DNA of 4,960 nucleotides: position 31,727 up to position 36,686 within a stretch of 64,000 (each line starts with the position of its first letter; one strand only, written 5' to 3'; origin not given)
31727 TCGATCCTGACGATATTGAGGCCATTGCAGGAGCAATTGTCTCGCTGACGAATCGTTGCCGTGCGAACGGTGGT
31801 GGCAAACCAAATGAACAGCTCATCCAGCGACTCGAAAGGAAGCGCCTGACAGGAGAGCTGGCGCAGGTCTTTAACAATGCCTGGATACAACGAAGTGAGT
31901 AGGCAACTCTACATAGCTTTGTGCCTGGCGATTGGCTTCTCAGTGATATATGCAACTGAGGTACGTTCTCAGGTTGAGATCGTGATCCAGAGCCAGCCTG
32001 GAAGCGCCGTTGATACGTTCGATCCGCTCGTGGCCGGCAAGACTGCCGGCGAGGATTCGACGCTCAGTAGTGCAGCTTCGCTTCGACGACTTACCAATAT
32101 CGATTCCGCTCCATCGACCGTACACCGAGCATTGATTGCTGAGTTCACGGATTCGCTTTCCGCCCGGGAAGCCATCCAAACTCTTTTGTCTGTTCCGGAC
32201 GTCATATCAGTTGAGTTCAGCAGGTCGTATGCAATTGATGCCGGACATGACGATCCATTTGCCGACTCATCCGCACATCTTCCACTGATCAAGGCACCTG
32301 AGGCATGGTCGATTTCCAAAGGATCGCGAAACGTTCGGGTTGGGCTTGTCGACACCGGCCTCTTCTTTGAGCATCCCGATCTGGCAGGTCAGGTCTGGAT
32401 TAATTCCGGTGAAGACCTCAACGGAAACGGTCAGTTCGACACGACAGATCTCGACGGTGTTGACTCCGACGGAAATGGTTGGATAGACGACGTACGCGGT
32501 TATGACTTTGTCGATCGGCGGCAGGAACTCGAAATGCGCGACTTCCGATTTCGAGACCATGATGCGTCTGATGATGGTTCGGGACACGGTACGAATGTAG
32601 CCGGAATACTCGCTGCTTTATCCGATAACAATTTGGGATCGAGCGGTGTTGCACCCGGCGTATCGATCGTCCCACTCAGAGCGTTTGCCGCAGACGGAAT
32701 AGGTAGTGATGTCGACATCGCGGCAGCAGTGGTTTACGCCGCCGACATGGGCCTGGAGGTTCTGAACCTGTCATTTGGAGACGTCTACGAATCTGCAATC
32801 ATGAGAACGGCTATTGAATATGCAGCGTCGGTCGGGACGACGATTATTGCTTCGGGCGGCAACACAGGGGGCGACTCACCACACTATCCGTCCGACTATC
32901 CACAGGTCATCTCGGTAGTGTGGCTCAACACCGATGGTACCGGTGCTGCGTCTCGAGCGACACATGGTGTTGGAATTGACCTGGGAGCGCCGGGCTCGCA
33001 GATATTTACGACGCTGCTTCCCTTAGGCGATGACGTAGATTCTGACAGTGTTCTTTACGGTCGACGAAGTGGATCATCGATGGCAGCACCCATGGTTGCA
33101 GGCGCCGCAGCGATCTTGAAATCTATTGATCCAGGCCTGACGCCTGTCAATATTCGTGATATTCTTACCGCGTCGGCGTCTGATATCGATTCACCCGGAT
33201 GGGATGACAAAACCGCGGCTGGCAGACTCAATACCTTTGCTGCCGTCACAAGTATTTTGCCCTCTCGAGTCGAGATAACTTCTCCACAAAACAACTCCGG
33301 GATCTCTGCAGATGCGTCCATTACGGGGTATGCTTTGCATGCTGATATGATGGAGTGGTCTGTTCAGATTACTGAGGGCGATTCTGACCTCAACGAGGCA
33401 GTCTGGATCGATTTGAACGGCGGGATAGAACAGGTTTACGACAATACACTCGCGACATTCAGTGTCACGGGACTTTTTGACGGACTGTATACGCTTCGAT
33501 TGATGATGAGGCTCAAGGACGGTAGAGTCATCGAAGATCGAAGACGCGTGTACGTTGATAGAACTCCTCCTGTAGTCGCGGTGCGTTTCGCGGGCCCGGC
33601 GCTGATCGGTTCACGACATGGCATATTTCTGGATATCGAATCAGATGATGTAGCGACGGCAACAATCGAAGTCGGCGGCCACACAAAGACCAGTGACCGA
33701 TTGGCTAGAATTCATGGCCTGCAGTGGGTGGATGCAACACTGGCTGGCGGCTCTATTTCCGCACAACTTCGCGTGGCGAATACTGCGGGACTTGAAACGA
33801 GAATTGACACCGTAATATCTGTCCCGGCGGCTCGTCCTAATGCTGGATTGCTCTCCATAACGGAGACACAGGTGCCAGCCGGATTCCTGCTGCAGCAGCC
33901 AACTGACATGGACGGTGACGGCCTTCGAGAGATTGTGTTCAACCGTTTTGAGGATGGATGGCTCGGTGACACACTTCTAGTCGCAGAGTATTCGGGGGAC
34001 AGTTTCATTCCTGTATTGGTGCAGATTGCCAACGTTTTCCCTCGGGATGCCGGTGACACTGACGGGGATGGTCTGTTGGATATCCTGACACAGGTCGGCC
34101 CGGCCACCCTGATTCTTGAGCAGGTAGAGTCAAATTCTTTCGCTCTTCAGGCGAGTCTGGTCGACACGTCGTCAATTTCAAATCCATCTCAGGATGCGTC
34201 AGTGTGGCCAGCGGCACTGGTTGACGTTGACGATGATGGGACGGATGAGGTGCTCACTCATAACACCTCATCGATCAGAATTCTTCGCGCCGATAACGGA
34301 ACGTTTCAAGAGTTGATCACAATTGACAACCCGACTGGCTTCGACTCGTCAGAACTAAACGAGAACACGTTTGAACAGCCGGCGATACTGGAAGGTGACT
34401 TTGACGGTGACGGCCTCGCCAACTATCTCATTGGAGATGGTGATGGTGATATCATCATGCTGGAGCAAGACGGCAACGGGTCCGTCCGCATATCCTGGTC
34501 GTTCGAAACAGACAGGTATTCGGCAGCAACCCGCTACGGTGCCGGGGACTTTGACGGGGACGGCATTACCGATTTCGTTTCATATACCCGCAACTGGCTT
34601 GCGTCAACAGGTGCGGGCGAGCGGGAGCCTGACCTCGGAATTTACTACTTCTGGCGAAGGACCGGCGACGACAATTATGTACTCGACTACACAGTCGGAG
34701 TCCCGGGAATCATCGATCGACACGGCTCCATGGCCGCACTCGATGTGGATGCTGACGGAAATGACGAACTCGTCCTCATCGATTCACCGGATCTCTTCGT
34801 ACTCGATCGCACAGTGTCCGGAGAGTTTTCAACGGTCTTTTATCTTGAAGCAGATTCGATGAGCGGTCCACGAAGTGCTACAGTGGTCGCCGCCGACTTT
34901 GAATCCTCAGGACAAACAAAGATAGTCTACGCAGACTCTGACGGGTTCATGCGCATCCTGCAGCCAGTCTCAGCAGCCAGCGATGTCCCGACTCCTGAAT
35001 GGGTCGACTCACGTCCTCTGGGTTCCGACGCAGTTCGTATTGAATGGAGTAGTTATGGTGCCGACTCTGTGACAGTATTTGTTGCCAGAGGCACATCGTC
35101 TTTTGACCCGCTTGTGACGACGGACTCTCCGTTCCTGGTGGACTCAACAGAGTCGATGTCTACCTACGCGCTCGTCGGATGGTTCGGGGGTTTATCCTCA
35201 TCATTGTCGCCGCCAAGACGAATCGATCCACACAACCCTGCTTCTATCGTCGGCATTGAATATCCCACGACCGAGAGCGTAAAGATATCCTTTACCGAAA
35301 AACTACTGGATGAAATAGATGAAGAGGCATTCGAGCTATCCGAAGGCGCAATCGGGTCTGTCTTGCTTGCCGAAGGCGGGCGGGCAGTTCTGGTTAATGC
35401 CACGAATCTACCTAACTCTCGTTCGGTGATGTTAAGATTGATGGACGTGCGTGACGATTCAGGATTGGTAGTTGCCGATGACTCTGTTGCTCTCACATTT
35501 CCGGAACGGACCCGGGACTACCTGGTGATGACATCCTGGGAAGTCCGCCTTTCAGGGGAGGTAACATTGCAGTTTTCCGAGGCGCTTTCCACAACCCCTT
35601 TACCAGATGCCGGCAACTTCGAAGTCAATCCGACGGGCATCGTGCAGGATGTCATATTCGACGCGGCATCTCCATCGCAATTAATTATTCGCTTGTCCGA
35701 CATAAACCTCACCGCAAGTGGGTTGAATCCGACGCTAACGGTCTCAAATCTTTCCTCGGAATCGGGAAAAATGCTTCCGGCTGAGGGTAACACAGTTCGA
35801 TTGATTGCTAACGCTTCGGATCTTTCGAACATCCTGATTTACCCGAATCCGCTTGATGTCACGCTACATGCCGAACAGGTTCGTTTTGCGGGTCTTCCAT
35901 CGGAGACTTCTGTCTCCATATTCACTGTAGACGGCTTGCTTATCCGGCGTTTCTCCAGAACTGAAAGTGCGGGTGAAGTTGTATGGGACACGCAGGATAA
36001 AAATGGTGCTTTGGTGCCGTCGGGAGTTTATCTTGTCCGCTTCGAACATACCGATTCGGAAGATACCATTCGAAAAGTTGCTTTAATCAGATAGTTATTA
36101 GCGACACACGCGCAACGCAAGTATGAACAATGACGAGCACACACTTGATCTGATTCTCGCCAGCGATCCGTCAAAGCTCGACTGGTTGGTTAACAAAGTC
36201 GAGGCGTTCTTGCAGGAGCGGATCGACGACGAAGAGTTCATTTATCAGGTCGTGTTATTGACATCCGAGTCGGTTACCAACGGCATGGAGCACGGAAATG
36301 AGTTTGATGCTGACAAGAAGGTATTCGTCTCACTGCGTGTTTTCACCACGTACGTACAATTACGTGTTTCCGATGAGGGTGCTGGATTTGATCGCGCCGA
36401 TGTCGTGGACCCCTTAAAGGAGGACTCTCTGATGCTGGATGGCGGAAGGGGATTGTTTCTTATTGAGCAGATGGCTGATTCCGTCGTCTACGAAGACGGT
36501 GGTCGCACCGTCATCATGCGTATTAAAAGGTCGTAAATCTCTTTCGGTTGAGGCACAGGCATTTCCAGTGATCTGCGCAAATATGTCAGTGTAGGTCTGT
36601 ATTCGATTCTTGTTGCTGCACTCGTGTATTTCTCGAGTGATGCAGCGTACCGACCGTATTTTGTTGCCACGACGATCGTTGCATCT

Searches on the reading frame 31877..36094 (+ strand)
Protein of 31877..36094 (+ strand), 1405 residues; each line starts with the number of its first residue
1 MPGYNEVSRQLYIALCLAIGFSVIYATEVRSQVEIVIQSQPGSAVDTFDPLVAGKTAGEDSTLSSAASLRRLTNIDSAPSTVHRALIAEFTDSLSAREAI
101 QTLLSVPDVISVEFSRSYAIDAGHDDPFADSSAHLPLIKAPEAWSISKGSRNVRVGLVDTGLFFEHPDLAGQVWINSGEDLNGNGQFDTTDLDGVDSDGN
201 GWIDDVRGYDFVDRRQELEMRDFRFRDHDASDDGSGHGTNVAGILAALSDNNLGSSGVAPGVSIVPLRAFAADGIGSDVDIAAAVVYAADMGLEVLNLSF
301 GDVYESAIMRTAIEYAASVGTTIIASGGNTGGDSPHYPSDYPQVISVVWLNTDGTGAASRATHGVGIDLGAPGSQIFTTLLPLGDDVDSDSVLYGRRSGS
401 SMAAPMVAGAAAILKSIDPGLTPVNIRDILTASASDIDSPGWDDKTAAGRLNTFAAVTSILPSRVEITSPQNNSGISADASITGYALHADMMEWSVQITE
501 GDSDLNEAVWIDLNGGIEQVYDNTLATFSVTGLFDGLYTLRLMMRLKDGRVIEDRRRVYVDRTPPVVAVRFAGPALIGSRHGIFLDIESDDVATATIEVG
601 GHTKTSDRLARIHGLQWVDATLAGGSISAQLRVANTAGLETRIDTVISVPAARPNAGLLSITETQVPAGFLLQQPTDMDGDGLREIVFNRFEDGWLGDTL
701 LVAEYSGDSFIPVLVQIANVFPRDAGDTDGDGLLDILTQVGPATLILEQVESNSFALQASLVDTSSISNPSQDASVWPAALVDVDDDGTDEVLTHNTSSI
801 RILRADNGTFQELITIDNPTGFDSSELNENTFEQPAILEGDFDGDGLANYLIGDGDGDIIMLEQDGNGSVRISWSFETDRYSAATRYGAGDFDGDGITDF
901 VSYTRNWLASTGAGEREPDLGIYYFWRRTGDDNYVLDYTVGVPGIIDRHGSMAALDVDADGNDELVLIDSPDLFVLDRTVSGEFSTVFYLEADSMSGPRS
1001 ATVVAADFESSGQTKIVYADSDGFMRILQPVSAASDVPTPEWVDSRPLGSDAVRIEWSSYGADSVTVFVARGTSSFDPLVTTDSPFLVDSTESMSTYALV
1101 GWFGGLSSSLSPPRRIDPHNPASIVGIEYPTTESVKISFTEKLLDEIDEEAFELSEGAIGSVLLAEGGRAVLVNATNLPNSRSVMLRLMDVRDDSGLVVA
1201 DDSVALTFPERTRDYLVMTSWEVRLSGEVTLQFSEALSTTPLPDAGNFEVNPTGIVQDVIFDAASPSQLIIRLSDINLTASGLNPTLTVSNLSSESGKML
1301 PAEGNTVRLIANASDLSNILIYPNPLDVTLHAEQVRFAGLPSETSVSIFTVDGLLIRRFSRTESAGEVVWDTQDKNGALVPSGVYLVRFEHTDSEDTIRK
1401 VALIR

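Call 77: search_protein_families(library=pfam, proteins=[window:31877-36094:+], max_evalue=0.001)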
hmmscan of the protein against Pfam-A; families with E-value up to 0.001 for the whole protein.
window:31877-36094:+ (1405 aa): 2 families
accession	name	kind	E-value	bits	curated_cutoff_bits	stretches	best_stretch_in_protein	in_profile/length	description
PF00082.27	Peptidase_S8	-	6.3e-43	147.6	21.8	1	151-445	2-284/288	Subtilase family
PF13517.12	FG-GAP_3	-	2.7e-11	44.3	26.9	1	841-901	1-60/61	FG-GAP-like repeat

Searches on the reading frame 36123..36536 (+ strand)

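Call 78: search_protein_families(library=pfam, proteins=[window:36123-36536:+], max_evalue=0.001)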
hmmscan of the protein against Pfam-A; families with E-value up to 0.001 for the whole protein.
window:36123-36536:+ (137 aa): 2 families
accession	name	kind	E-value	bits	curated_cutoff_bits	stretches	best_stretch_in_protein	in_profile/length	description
PF13581.12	HATPase_c_2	-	7.8e-21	74.8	27.4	1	13-133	2-126/127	Histidine kinase-like ATPase domain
PF02518.31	HATPase_c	-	9.2e-05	23.3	26.4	1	44-131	7-104/111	Histidine kinase-, DNA gyrase B-, and HSP90-like ATPase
